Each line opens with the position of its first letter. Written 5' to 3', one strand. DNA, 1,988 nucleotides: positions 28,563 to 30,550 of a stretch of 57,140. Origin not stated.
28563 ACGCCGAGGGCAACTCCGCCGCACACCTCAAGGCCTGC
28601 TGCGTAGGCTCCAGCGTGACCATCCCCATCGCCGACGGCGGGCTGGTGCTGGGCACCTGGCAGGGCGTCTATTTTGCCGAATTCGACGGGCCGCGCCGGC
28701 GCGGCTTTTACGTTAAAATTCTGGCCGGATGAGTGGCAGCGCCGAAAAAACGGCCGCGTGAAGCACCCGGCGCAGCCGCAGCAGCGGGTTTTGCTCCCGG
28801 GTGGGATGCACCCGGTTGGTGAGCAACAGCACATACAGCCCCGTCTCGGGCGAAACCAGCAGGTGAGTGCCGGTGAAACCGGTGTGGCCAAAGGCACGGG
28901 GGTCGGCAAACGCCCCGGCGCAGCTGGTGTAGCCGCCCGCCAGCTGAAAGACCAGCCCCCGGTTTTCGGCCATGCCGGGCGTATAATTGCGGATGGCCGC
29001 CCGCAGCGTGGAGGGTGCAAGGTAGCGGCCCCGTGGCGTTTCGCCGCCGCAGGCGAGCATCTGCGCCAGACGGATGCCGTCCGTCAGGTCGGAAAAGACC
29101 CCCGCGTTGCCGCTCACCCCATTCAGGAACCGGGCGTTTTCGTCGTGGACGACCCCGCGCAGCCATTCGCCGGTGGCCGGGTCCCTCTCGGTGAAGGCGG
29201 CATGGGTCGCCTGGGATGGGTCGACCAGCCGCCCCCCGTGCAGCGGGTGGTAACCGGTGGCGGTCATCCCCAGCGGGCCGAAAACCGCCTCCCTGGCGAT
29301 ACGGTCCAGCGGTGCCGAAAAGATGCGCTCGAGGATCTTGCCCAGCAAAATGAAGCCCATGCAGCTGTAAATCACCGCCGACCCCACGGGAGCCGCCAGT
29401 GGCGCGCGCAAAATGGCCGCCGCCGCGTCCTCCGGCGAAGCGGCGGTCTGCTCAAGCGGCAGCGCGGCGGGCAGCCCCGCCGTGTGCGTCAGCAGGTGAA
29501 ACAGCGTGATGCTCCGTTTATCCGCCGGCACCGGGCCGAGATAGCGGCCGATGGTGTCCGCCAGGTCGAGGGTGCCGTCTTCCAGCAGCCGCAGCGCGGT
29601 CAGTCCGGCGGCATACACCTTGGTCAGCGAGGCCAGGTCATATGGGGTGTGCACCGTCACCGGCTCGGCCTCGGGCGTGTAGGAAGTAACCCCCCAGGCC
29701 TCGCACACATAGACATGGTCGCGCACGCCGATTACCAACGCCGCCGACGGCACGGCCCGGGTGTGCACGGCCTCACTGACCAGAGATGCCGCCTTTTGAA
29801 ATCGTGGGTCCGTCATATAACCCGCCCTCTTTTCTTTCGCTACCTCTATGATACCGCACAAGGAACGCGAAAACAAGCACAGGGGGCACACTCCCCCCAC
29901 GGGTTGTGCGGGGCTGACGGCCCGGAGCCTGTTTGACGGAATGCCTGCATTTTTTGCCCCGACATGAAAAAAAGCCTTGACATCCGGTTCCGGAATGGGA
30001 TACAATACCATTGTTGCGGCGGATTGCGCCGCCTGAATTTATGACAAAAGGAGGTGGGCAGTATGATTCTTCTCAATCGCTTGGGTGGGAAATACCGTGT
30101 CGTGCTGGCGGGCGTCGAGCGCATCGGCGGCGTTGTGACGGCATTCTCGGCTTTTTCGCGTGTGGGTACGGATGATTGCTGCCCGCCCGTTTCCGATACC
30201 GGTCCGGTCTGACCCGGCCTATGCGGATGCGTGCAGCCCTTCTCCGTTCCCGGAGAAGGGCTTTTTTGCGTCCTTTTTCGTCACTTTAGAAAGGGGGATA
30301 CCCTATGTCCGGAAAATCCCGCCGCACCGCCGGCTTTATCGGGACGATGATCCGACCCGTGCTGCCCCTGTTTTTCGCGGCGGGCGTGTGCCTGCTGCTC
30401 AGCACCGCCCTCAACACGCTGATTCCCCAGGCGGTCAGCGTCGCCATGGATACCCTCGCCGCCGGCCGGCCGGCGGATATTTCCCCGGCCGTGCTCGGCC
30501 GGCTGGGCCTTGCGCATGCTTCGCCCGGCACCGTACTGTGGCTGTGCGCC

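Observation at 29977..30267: Self-contained promoter-SD-49-codon ORF-terminator unit immediately upstream of a heterodimeric ABC exporter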

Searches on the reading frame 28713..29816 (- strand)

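Call 6: search_protein_families(library=pfam, proteins=[window:28713-29816:-], max_evalue=0.01)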
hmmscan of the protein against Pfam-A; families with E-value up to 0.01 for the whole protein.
window:28713-29816:- (367 aa): 1 family
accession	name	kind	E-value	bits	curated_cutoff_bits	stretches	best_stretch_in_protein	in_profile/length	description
PF00144.29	Beta-lactamase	-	1e-54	186.4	27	1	10-349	2-324/329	Beta-lactamase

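Call 7: search_protein_families(library=ncbifam, proteins=[window:28713-29816:-], max_evalue=0.01)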
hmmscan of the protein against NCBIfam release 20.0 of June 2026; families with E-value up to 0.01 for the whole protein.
window:28713-29816:- (367 aa): 32 families (the best 25 are shown)
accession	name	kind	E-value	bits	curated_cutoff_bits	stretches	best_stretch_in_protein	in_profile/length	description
NF002968.0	PRK03642.1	equivalog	2.8e-38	131.9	385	1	7-338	41-398/432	penicillin binding protein PBP4B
NF007943.0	PRK10662.1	equivalog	1.3e-16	60.2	266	1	14-192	41-227/380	D-alanyl-D-alanine-carboxypeptidase/endopeptidase AmpH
NF041663.1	ampC_Sliq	exception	1e-12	47.7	860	1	16-187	35-202/378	cephalosporin-hydrolyzing class C beta-lactamase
NF038269.1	lipase_LipE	equivalog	1.5e-12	47.4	750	1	39-333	65-380/407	lipase LipE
NF050810.1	blaCHC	exception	1.5e-12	47.1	780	1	16-186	38-204/387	CHC family extended-spectrum class C beta-lactamase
NF033085.1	bla_class_C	equivalog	1.7e-12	46.9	415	1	12-187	11-183/356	class C beta-lactamase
NF045671.1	blaPNC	exception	4.3e-12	45.6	750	1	2-187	38-224/401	PNC family class C beta-lactamase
NF052559.1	MthAcHydAcmB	equivalog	7e-12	44.8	550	1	18-278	20-293/391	methyl acetate hydrolase AcmB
NF033159.0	blaPAC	exception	2.8e-11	42.9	850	1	21-185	43-203/380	PAC family class C beta-lactamase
NF000423.2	blaSRT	exception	6.5e-11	42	860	1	16-187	35-202/378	SRT/SST family class C beta-lactamase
NF033700.1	blaCMA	exception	2.4e-10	40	887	1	20-187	37-200/375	CMA family class C beta-lactamase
NF033698.1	blaCSA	exception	6.1e-10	38.6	884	1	20-187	37-200/375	CSA family class C beta-lactamase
NF038359.1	blaPRC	exception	6.5e-09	35.2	820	1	14-185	35-203/379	PRC family class C beta-lactamase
NF038069.1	blaIDC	exception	7e-08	31.7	850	1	22-188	55-218/395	IDC family class C beta-lactamase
NF033575.1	blaRHO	exception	2.5e-07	30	825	1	3-187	25-205/380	RHO family class C beta-lactamase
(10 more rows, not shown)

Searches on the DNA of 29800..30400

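Call 3: search_rna_families(source=window, start=29800, end=30400, threshold=evalue, max_evalue=10)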
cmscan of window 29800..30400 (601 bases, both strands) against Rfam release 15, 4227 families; matches with E-value up to 10: 3.
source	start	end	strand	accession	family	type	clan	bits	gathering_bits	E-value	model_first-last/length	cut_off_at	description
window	30235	30262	+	RF04239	mir-4679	Gene; miRNA;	-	17.5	88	2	1-75/75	no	mir-4679 microRNA precursor family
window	30172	30268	+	RF02883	BcKCsr2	Gene; sRNA;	-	17.4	40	0.16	1-129/129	no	Burkholderia sRNA 2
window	30011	30033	-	RF01074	RF_site1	Cis-reg; frameshift_element;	-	15.2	40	5.2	13-35/40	no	Putative RNA-dependent RNA polymerase ribosomal frameshift site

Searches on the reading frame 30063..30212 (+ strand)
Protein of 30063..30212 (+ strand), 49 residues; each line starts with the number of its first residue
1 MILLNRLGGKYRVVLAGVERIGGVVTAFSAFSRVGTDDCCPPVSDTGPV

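Call 6: search_protein_families(library=pfam, proteins=[window:30063-30212:+], max_evalue=0.01)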
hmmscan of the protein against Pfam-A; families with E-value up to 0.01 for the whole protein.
window:30063-30212:+ (49 aa): 0 families

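Call 7: search_protein_families(library=ncbifam, proteins=[window:30063-30212:+], max_evalue=0.01)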
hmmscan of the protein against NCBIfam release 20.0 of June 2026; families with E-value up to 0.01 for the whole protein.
window:30063-30212:+ (49 aa): 0 families

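Call 9: find_homologous_proteins(query=window:30063-30209:+, max_evalue=10)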
Query seq(49 aa) (49 aa): 1 proteins with E <= 10 among 1 candidates.
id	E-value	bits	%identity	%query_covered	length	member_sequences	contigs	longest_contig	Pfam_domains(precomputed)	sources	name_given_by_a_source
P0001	6.2e-24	99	98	100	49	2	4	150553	-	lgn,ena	-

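Call 11: find_encoding_contigs(protein=P0001, flank=5000, max_places=6)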
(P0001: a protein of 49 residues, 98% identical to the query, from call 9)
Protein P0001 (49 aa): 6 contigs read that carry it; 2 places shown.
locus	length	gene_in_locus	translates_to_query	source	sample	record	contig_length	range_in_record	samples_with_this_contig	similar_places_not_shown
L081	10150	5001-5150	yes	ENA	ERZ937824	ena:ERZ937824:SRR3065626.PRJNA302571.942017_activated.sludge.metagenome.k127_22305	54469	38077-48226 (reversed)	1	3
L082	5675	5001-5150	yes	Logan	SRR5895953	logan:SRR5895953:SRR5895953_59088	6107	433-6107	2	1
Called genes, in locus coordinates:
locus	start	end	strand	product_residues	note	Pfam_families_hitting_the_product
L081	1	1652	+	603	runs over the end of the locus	PF00664:ABC_membrane, PF00005:ABC_tran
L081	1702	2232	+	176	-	PF00583:Acetyltransf_1, PF13302:Acetyltransf_3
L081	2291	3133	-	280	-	PF00702:Hydrolase, PF08282:Hydrolase_3, PF05116:S6PP (weak)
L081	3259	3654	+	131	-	PF01894:YjbQ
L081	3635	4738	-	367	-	PF00144:Beta-lactamase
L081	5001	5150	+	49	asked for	-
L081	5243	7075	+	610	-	PF00664:ABC_membrane, PF00005:ABC_tran, PF02463:SMC_N (faint)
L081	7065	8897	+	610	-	PF00664:ABC_membrane, PF00005:ABC_tran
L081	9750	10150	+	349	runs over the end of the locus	PF12671:Amidase_6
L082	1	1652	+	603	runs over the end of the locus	PF00664:ABC_membrane, PF00005:ABC_tran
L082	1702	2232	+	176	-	PF00583:Acetyltransf_1, PF13302:Acetyltransf_3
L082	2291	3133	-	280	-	PF00702:Hydrolase, PF08282:Hydrolase_3, PF05116:S6PP (weak)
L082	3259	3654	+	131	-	PF01894:YjbQ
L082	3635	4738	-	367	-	PF00144:Beta-lactamase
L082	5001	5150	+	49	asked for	-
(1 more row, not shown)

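Call 72: search_protein_representatives(protein=window:30063-30209:+)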
Query: 49 residues. Proteins with E-value up to 0.001 (for the whole library): 5; up to 1e-10: 1; up to 1e-30: 0. The best 5 are listed.
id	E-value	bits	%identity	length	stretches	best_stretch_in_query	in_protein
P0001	2.0e-24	99.1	98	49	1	1-49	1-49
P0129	1.8e-09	52.7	40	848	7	5-30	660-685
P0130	4.9e-05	38.9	38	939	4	4-29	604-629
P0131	2.5e-04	36.7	38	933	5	7-30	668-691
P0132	9.0e-04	35.0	38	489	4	6-30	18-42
